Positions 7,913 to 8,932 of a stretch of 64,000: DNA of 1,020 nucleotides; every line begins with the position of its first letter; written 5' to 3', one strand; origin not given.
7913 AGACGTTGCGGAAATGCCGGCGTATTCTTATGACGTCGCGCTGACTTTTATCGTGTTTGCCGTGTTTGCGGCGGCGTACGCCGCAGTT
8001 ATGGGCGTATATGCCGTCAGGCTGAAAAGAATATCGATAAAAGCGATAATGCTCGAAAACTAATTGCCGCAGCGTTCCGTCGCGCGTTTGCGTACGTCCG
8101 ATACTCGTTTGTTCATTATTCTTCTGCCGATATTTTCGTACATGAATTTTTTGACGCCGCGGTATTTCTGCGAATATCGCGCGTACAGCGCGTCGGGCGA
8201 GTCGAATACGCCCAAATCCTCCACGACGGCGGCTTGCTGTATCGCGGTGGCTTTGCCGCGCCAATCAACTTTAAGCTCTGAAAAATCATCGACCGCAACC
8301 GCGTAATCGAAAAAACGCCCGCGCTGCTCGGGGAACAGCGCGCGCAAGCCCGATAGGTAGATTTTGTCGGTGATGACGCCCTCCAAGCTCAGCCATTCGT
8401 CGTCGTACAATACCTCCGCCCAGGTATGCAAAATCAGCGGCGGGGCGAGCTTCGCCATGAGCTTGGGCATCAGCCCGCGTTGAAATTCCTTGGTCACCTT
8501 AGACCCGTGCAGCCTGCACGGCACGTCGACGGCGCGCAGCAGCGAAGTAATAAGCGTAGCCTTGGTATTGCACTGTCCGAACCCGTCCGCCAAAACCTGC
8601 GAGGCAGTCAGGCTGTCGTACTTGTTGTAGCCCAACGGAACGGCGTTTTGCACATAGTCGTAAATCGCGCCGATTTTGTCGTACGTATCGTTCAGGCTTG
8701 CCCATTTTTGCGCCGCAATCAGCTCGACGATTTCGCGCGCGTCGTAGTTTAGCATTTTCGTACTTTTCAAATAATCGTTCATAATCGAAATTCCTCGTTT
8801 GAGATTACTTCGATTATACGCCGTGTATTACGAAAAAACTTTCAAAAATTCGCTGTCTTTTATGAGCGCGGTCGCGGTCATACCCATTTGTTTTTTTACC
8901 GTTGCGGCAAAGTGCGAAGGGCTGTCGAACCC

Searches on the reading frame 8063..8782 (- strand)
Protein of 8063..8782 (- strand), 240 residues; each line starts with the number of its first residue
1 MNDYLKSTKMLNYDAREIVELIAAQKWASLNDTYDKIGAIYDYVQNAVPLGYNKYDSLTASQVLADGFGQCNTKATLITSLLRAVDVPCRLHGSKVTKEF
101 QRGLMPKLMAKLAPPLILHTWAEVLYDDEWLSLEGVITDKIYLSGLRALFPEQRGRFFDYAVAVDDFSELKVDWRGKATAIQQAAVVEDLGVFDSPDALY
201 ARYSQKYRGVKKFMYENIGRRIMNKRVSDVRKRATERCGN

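Call 7: search_protein_families(library=ncbifam, proteins=[window:8063-8782:-], max_evalue=1)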
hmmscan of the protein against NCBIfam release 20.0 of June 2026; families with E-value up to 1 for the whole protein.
window:8063-8782:- (240 aa): 0 families

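Call 28: search_protein_families(library=pfam, proteins=[window:8063-8782:-], max_evalue=0.001)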
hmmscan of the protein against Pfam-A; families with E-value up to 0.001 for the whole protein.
window:8063-8782:- (240 aa): 1 family
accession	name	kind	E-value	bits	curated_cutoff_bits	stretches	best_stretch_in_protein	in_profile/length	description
PF01841.26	Transglut_core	-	1.8e-13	51.1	23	1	28-133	9-106/108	Transglutaminase-like superfamily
